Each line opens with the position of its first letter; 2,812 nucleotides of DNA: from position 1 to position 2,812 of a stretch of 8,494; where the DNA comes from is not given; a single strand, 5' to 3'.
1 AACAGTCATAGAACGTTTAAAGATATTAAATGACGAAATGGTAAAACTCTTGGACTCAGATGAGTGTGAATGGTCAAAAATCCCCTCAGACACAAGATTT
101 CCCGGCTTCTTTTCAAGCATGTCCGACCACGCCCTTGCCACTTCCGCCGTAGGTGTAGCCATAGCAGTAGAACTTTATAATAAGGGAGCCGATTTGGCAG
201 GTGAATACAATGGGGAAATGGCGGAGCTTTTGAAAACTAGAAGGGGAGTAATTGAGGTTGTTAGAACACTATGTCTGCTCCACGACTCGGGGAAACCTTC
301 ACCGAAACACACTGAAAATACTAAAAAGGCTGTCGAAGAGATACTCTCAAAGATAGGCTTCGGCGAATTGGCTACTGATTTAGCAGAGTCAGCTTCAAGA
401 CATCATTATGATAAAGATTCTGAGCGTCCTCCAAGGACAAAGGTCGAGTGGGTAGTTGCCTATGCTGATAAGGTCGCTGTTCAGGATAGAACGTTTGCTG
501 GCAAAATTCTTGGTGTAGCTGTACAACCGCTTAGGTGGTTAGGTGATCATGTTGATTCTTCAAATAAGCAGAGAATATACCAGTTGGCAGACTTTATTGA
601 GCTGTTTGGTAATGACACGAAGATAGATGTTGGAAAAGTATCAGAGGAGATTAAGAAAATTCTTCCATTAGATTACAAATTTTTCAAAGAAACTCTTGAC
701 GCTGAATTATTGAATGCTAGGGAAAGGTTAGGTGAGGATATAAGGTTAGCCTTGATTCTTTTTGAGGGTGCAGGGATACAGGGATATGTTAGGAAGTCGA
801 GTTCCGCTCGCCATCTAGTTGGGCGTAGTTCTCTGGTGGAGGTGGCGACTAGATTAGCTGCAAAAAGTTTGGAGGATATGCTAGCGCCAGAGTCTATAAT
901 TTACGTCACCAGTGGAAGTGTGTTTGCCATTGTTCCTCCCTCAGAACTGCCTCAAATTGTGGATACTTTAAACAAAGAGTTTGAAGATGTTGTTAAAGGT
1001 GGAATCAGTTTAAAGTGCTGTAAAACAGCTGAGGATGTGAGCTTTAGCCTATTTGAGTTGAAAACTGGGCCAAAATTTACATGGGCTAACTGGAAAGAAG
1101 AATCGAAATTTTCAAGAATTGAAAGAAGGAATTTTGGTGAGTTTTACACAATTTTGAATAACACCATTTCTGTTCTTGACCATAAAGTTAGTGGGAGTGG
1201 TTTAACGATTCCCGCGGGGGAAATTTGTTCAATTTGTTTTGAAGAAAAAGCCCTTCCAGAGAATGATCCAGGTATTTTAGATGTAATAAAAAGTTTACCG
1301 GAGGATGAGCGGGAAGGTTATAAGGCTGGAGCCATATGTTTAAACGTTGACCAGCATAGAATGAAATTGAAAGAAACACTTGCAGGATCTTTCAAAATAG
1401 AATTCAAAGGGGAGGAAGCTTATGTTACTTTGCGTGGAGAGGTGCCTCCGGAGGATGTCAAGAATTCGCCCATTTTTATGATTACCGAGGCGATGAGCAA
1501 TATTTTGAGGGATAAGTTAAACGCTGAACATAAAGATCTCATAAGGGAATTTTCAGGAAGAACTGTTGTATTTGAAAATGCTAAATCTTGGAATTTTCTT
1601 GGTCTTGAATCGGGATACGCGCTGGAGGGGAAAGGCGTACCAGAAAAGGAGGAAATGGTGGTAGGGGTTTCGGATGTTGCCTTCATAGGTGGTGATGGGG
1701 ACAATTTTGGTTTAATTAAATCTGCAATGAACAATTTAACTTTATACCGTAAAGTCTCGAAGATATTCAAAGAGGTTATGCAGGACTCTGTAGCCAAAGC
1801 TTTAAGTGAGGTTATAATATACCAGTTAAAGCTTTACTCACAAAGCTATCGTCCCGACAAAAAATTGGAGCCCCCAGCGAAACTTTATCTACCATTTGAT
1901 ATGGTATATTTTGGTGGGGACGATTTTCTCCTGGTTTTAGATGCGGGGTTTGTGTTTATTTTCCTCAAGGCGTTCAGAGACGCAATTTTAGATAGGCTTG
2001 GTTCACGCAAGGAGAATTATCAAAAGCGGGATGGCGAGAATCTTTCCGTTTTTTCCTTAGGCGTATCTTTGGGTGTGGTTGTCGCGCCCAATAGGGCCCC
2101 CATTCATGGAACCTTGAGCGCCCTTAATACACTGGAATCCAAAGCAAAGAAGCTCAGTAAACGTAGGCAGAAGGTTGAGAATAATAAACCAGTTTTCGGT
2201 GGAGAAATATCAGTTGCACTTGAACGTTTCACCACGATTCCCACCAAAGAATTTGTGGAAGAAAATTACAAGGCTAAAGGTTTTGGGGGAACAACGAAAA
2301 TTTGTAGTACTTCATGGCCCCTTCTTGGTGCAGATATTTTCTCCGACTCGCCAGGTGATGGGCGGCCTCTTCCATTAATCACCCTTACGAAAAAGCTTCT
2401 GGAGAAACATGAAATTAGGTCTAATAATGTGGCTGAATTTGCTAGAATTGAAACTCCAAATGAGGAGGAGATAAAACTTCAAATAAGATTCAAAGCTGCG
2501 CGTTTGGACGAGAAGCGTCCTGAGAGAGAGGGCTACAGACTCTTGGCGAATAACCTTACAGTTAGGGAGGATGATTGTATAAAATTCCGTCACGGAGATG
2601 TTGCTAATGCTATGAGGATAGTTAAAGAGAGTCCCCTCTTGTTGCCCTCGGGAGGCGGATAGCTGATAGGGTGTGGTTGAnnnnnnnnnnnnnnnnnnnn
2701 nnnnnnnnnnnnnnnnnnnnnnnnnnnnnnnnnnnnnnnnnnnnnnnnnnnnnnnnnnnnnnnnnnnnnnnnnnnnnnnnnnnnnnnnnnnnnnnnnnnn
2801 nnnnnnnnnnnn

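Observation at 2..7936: III-D-like effector operon with non-standard composition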

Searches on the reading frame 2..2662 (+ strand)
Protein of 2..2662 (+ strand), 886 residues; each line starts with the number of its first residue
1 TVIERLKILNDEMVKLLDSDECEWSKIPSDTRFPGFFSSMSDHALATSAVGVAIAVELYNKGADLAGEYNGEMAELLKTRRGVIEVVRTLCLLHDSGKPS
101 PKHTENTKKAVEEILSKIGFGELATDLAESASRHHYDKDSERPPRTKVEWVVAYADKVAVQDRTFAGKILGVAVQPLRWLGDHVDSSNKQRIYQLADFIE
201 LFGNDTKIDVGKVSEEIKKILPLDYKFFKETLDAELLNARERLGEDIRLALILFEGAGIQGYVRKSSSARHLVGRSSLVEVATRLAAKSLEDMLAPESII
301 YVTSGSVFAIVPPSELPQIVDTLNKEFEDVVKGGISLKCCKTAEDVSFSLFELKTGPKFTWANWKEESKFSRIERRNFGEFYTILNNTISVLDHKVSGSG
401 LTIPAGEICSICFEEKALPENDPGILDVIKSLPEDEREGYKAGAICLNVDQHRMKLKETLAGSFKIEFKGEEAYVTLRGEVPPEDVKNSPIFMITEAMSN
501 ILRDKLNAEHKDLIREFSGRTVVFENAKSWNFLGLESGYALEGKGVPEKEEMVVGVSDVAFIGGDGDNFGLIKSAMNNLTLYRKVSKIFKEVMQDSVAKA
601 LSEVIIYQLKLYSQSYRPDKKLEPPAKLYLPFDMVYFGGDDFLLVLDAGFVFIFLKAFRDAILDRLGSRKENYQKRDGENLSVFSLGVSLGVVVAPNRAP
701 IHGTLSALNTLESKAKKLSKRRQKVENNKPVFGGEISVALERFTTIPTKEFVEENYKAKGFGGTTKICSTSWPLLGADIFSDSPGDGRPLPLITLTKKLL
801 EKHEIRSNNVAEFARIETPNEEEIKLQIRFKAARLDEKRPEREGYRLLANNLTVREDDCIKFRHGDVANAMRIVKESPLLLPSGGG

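Call 3: search_protein_families(library=pfam, proteins=[window:38-2662:+], max_evalue=0.1)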
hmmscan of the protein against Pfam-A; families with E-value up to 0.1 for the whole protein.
window:38-2662:+ (874 aa): 2 families
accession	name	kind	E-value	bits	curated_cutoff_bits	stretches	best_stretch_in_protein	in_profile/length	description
PF22335.1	Cas10-Cmr2_palm2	-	6.5e-11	42.9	27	1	547-709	2-129/133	Cas10/Cmr2, second palm domain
PF01966.28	HD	-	3.8e-07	30.9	22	1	51-147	20-114/116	HD domain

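Call 4: search_protein_families(library=ncbifam, proteins=[window:38-2662:+], max_evalue=0.1)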
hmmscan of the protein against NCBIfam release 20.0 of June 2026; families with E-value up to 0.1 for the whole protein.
window:38-2662:+ (874 aa): 4 families
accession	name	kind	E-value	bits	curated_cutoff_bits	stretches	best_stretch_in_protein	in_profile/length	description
TIGR02578.2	cas_TM1811_Csm1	equivalog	2.4e-12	46.3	170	2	228-743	220-666/753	type III-A CRISPR-associated protein Cas10/Csm1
TIGR02577.1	cas_TM1794_Cmr2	equivalog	2.8e-08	33.1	79.4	1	397-705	247-510/510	type III-B CRISPR-associated protein Cas10/Cmr2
NF045665.1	NTPtran_DVU1551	equivalog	0.0062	15.6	315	1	60-151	231-315/359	DVU_1551 family NTP transferase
TIGR01596.1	cas3_HD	equivalog_domain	0.088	12.9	43.45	0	58-90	27-48/178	CRISPR-associated endonuclease Cas3''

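Call 5: search_protein_families(library=padloc, proteins=[window:38-2662:+], max_evalue=0.1)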
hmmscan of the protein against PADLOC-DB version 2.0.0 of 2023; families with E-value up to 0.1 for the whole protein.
window:38-2662:+ (874 aa): 16 families
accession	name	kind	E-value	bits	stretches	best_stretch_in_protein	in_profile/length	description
PDLC01444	Cas10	-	1.1e-20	72.1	1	77-713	9-508/605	CAS-III; effector_LS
PDLC01529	Cas10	-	3.7e-19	67.3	2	540-712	191-331/370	CAS-III; effector_LS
PDLC00919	Cas10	-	2.5e-17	61.1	2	543-712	214-373/414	Cas10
PDLC01422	Cas10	-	4.6e-12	43.7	2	620-709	323-399/519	CAS-III; effector_LS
PDLC01292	Cas10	-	8.4e-11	40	1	622-711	311-384/387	CAS-III; effector_LS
PDLC01293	Cas10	-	2.1e-10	38.1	2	230-704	195-576/577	CAS-III; effector_LS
PDLC00917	Cas10b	-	7.4e-09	33.1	1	397-705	247-510/510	"CRISPR-associated protein Cas10/Cmr2, subtype III-B"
PDLC02058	Cas10d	-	2.1e-06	24.9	1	546-714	175-305/441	-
PDLC00916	Cas10a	-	7.1e-05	19.9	1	215-320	219-333/650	"CRISPR-associated protein Cas10/Csm1, subtype III-A/MTUBE"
PDLC02054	Cas10b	-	7.9e-05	19.7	1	622-711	327-403/537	-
PDLC02057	Cas10d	-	0.00011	19.6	1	565-709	221-342/462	-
PDLC02051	Cas10b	-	0.00047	17.5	1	621-711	290-372/479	-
PDLC01767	Cas3e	-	0.021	11.3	1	12-127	26-122/680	-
PDLC00940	Cas3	-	0.023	12.9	0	58-90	27-48/178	CRISPR-associated endonuclease Cas3-HD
PDLC00920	Cas10b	-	0.029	12.9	0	239-290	3-54/116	Cas10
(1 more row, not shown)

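Call 12: find_homologous_proteins(query=window:38-2662:+)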
Query window:38-2662:+ (874 aa): 18 proteins with E <= 0.001 among 8000 candidates. Only proteins of 480 to 1530 residues were searched: fused or split forms outside these lengths cannot appear, so this answer is no evidence that the protein stands alone or is whole; lengths 'longer' or 'shorter' looks for them.
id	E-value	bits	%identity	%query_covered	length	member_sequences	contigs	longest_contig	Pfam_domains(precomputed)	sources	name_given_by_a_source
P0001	0.0e+0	1848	94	100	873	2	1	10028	PF22335.2,PF01966.29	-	-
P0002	0.0e+0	1312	70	99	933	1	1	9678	PF22335.2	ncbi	-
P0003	0.0e+0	1305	69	100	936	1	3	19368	PF22335.2,PF01966.29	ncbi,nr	ncbi:MAG: hypothetical protein KIH08_06420 [Candidatus Freyarchaeota archaeon]|nr:hypothetical prote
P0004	0.0e+0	1286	69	100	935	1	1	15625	PF22335.2,PF01966.29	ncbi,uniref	ncbi:MAG: Cas10/Cmr2 second palm domain-containing protein [Candidatus Jordarchaeum sp.]|uniref:Cas1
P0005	0.0e+0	1244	65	100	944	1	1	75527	PF22335.2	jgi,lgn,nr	nr:hypothetical protein [Candidatus Freyarchaeota archaeon]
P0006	0.0e+0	1096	59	100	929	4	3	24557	PF22335.2,PF01966.29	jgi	-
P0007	0.0e+0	1093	59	100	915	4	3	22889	PF22335.2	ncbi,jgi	ncbi:MAG: Cas10/Cmr2 second palm domain-containing protein [Candidatus Freyarchaeota archaeon]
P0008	1.2e-270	919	53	100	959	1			PF22335.2,PF01966.29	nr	nr:HD domain-containing protein [Candidatus Njordarchaeota archaeon]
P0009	1.9e-214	733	45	100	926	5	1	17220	PF22335.2,PF01966.29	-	-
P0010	2.4e-184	633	41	99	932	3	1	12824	PF22335.2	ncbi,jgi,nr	ncbi:MAG: hypothetical protein JRJ77_07385 [Deltaproteobacteria bacterium]|nr:hypothetical protein [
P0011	1.1e-179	618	41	100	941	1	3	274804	PF22335.2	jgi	-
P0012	4.0e-137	477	37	98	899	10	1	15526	PF22335.2,PF01966.29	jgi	-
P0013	1.0e-136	476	37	98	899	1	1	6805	PF22335.2,PF01966.29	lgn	-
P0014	7.3e-135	469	34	98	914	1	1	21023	PF22335.2,PF01966.29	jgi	-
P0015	2.0e-129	451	36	93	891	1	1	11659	PF22335.2,PF01966.29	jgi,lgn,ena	-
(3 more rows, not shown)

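Call 13: find_encoding_contigs(protein=P0001, flank=10000, max_places=3)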
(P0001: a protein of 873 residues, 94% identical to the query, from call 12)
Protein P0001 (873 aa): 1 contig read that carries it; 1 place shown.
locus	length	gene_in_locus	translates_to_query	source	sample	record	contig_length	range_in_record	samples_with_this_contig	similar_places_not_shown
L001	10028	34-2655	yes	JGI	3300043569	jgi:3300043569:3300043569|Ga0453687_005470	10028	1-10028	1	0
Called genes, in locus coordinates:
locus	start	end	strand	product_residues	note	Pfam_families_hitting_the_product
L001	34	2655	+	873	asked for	PF01966:HD (weak), PF22335:Cas10-Cmr2_palm2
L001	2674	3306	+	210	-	PF03787:RAMPs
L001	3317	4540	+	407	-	-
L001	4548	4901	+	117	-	-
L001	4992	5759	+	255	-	PF03787:RAMPs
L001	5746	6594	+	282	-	PF03787:RAMPs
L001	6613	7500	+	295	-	PF03787:RAMPs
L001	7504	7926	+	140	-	-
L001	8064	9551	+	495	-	-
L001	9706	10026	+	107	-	?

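Call 14: find_encoding_contigs(protein=P0005, flank=10000, max_places=3)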
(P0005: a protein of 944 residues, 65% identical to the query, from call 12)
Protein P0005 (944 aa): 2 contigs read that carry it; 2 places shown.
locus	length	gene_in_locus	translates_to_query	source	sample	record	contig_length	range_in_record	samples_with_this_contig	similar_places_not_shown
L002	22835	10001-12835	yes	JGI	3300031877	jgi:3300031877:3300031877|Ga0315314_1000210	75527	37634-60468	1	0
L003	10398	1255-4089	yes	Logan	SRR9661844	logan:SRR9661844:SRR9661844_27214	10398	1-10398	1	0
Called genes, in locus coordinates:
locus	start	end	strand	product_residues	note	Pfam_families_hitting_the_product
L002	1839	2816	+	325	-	-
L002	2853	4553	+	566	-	-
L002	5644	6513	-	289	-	-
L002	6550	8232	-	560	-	PF22205:Csm6_6H, PF09670:Cas_Cas02710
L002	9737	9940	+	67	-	-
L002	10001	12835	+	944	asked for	PF22335:Cas10-Cmr2_palm2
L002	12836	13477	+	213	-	PF03787:RAMPs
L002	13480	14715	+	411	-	-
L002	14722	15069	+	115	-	-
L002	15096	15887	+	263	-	PF03787:RAMPs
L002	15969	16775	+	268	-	PF03787:RAMPs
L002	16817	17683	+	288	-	PF03787:RAMPs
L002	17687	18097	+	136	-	-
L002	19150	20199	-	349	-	PF13384:HTH_23, PF13551:HTH_29, PF13565:HTH_32, PF13592:HTH_33 (weak), PF13358:DDE_3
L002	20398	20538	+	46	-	-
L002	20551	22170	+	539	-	-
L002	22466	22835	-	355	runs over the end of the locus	PF09700:Cas_Cmr3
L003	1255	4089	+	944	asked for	PF22335:Cas10-Cmr2_palm2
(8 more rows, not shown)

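Call 15: find_encoding_contigs(protein=P0003, flank=10000, max_places=3)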
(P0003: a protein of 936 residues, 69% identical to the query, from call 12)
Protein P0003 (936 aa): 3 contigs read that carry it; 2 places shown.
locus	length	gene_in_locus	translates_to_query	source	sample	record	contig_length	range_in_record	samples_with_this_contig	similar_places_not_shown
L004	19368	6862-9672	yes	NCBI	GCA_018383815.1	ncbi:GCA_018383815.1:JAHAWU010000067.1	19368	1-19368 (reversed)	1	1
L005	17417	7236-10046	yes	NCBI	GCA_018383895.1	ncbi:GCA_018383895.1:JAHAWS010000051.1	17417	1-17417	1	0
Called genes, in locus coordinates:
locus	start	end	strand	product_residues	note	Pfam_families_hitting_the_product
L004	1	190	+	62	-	?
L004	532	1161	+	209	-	-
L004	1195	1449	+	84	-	-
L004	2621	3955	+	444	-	PF07719:TPR_2 (weak), PF00515:TPR_1, PF13424:TPR_12 (weak), PF13414:TPR_11 (weak), PF14559:TPR_19 (weak), PF21033:RMD1-3 (weak), PF00515:TPR_1 (weak), PF07719:TPR_2 (weak), +5 more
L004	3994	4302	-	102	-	-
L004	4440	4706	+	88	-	-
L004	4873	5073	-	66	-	-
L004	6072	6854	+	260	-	PF09623:Cas_NE0113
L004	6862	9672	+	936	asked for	PF01966:HD (faint), PF22335:Cas10-Cmr2_palm2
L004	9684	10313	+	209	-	PF03787:RAMPs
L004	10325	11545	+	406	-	-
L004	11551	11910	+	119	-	-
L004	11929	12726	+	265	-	PF03787:RAMPs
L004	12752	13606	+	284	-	PF03787:RAMPs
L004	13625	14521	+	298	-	PF03787:RAMPs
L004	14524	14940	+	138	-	-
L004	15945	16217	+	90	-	-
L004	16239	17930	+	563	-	PF23400:CARF_Card1 (weak), PF22205:Csm6_6H (weak), PF09670:Cas_Cas02710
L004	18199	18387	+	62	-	PF18506:RelB-like (weak)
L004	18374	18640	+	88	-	PF05016:ParE_toxin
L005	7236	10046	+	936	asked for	PF01966:HD (faint), PF22335:Cas10-Cmr2_palm2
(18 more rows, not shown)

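Call 18: find_related_loci(query=A1, collection=genome_contigs, flank=10000)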
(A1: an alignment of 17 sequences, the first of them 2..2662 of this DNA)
Query A1 (886 aa) in genome_contigs; peptide patterns used: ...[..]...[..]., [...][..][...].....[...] (x = any residue, [..] = any of these).
288 stretches matched a pattern; 7 encode a relative of the query (tblastn E <= 1e-3); 7 distinct loci.
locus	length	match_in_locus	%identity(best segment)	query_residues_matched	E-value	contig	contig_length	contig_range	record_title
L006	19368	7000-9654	69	1-883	0e+0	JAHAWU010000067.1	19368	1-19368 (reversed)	MAG: Candidatus Jordarchaeia archaeon isolate QZM_A3 QZM_A3_scaffold_1207_curated, whole genome shotgun sequence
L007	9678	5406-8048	70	1-881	0e+0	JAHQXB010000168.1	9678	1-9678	MAG: Candidatus Jordarchaeia archaeon isolate RPF2 contig_124_4043_length_9678_read_count_8811, whole genome shotgun seq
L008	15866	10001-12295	35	25-877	2e-131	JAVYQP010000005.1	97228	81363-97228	MAG: Archaeoglobaceae archaeon isolate DRTY-1_201901_bins_47 DRTY-1_201901_bins_47_scaffold_5, whole genome shotgun sequ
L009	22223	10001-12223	36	3-779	3e-132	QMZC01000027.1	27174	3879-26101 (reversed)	MAG: Archaeoglobales archaeon isolate B5_G16 B5_Guay16_scaffold_00636, whole genome shotgun sequence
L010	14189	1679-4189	32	3-881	1e-116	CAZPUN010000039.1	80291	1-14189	MAG TPA_asm: uncultured archaeon isolate binchicken_co219_458 genome assembly, contig: k141_497073, whole genome shotgun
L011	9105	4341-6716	32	6-876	6e-114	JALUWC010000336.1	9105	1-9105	MAG: Geoglobus sp. isolate 128-326_metabat2_scaf2bin.087 128-326_scaffold_3943_c1, whole genome shotgun sequence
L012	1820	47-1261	30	441-843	7e-49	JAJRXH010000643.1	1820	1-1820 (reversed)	MAG: archaeon isolate Dive96_bin3.136 k141_4516265, whole genome shotgun sequence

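Call 20: search_protein_families(library=pfam, proteins=[L001:7923-9548:+, L001:9706-10026:+, L009:17078-17446:+, L002:17687-18097:+, L004:14524-14940:+], max_evalue=0.1)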
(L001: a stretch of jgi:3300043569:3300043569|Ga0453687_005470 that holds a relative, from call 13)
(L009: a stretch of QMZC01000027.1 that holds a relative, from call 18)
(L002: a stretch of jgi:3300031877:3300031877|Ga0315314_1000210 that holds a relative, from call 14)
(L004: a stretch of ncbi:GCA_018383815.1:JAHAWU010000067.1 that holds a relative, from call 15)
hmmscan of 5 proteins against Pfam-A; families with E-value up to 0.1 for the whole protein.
L001:7923-9548:+ (542 aa): 2 families
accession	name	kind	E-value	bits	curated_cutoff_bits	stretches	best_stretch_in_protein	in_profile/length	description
PF23226.1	Exo_endo_phos_PGAP2IP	-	0.018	14.7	27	0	194-256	4-66/239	PGAP2IP, C-terminal nuclease-like domain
PF09670.15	Cas_Cas02710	-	0.038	14.1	27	0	400-439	114-151/153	Csm6 HEPN domain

L001:9706-10026:+ (107 aa): 1 family
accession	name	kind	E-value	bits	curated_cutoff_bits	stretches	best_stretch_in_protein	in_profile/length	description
PF09623.16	Cas_NE0113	-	1.1e-07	32.3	23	1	13-99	1-91/208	CRISPR-associated protein NE0113 (Cas_NE0113)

L009:17078-17446:+ (123 aa): 1 family
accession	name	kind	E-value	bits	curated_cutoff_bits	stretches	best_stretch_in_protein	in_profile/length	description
PF16940.10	Tic110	-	0.058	12.4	27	1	5-96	302-394/574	Chloroplast envelope transporter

L002:17687-18097:+ (136 aa): 0 families

L004:14524-14940:+ (138 aa): 0 families

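Call 21: search_protein_families(library=ncbifam, proteins=[L001:7923-9548:+, L001:9706-10026:+, L009:17078-17446:+, L002:17687-18097:+, L004:14524-14940:+], max_evalue=1)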
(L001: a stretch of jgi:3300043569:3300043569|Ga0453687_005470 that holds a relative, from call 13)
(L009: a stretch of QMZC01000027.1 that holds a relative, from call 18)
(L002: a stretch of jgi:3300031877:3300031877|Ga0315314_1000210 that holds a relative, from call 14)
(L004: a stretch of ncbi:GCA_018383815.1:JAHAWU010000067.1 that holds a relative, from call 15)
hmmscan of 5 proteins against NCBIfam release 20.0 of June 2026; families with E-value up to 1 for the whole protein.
L001:7923-9548:+ (542 aa): 1 family
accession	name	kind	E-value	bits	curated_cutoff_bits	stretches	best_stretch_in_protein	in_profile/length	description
NF038266.1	diguan_SiaD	equivalog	0.27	10.6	290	0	202-274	65-137/252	biofilm regulation diguanylate cyclase SiaD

L001:9706-10026:+ (107 aa): 2 families
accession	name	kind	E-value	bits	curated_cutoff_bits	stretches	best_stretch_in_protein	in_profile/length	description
TIGR03642.1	cas_csx14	hypoth_equivalog_domain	2.1e-07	31.2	90.35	1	11-103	1-87/124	CRISPR-associated protein Csx14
NF040581.1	cas_Crn1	equivalog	0.023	14.4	125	1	6-99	2-97/178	CRISPR-associated ring nuclease Crn1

L009:17078-17446:+ (123 aa): 1 family
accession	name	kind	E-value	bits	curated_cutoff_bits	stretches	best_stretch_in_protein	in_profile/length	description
TIGR02639.1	ClpA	equivalog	0.089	11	993.15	1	6-78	659-731/734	ATP-dependent Clp protease ATP-binding subunit ClpA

L002:17687-18097:+ (136 aa): 0 families

L004:14524-14940:+ (138 aa): 1 family
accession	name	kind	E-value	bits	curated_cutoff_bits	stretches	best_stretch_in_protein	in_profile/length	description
TIGR01598.1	holin_phiLC3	equivalog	0.074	13.3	39.7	1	18-65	31-75/79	phage holin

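Call 40: search_solved_structures(query=window:2-2662:+, max_evalue=0.01)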
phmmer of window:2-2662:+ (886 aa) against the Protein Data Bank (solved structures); distinct sequences matched with E-value up to 0.01: 0.

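Call 58: find_encoding_contigs(protein=P0011, flank=10000, max_places=2)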
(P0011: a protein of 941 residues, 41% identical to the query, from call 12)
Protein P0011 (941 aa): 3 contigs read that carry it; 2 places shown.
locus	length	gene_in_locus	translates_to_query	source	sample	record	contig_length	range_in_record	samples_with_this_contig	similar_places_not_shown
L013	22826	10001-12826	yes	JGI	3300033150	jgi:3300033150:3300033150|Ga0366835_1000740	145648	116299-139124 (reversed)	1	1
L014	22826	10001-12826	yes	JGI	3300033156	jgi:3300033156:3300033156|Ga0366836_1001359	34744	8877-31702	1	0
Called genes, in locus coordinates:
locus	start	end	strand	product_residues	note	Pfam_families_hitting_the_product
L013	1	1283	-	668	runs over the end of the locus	PF00270:DEAD, PF00271:Helicase_C, PF22590:Cas3-like_C_2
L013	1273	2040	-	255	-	-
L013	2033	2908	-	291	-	-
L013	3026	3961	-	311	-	-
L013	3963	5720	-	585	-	-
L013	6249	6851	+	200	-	PF00708:Acylphosphatase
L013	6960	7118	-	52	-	-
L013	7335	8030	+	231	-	-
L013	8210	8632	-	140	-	PF01850:PIN (weak)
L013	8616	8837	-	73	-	-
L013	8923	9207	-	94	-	-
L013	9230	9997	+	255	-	PF09623:Cas_NE0113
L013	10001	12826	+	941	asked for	PF22335:Cas10-Cmr2_palm2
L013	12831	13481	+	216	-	PF03787:RAMPs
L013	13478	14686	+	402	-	-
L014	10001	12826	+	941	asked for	PF22335:Cas10-Cmr2_palm2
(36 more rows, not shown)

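Call 89: find_homologous_proteins(query=L001:7923-9548:+, max_evalue=0.001)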
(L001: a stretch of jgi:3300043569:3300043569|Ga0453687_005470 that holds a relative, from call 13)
Query L001:7923-9548:+ (542 aa): 4 proteins with E <= 0.001 among 8000 candidates. Only proteins of 298 to 949 residues were searched: fused or split forms outside these lengths cannot appear, so this answer is no evidence that the protein stands alone or is whole; lengths 'longer' or 'shorter' looks for them.
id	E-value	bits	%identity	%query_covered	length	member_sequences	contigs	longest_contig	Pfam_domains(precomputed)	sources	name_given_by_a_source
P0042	0.0e+0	1070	92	97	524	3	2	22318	-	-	-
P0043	8.4e-148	511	49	96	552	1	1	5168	-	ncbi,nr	ncbi:MAG: hypothetical protein KIH09_16425, partial [Candidatus Freyarchaeota archaeon]|nr:hypotheti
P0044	2.8e-146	506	51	96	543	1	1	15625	-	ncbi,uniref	ncbi:MAG: hypothetical protein ACUVXA_05665 [Candidatus Jordarchaeum sp.]|uniref:hypothetical protei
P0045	1.4e-128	448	48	95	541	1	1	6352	-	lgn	-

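Call 92: search_solved_structures(query=A1, max_evalue=1)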
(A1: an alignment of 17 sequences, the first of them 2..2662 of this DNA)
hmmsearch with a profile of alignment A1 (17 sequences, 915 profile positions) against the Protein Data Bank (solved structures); distinct sequences matched with E-value up to 1: 18.
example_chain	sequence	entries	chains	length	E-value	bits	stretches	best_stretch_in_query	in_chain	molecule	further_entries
9g9a_A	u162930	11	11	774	1.1e-07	33.3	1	283-471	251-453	CRISPR system single-strand-specific deoxyribonuclease Cas10/Csm1 (subtype III-A)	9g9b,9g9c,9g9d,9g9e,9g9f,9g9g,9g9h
9l7c_B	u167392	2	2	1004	0.0043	18.1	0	672-760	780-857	GGDEF domain-containing protein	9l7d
9x25_B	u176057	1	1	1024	0.0046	18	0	672-760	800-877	GGDEF domain-containing protein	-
3w2v_A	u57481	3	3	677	0.0071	17.4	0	301-350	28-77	CRISPR system Cmr subunit Cmr2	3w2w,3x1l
4doz_A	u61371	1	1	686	0.0074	17.3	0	300-350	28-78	Putative uncharacterized protein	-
3ung_C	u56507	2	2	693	0.0078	17.3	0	301-350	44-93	Cmr2dHD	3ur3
4h4k_C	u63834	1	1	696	0.0091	17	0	301-350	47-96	CRISPR system Cmr subunit Cmr2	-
8wfx_A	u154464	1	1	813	0.02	15.9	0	280-366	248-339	CRISPR system single-strand-specific deoxyribonuclease Cas10/Csm1 (subtype III-A)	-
6mua_A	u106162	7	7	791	0.098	13.6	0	300-381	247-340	Uncharacterized protein Csm1 | Csm1 | CRISPR system single-strand-specific deoxyribonuclease Cas10/Csm1 (subtype III-A)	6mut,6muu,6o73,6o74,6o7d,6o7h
4uw2_A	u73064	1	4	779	0.11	13.5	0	300-381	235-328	CSM1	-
6iqw_A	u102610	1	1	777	0.12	13.4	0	300-381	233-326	Csm1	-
6o75_A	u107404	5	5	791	0.17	12.8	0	300-381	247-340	CRISPR system single-strand-specific deoxyribonuclease Cas10/Csm1 (subtype III-A)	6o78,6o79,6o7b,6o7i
2cly_B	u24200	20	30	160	0.21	12.5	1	228-285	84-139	ATP SYNTHASE D CHAIN, MITOCHONDRIAL | ATP synthase subunit d, mitochondrial | ATP synthase peripheral stalk subunit d, mitochondrial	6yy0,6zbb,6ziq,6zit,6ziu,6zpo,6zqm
9vpb_Ad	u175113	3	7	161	0.22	12.5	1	228-285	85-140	ATP synthase peripheral stalk subunit d, mitochondrial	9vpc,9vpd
6mur_A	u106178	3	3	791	0.27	12.2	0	300-381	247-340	Uncharacterized protein | Uncharacterized protein Csm1 | Csm1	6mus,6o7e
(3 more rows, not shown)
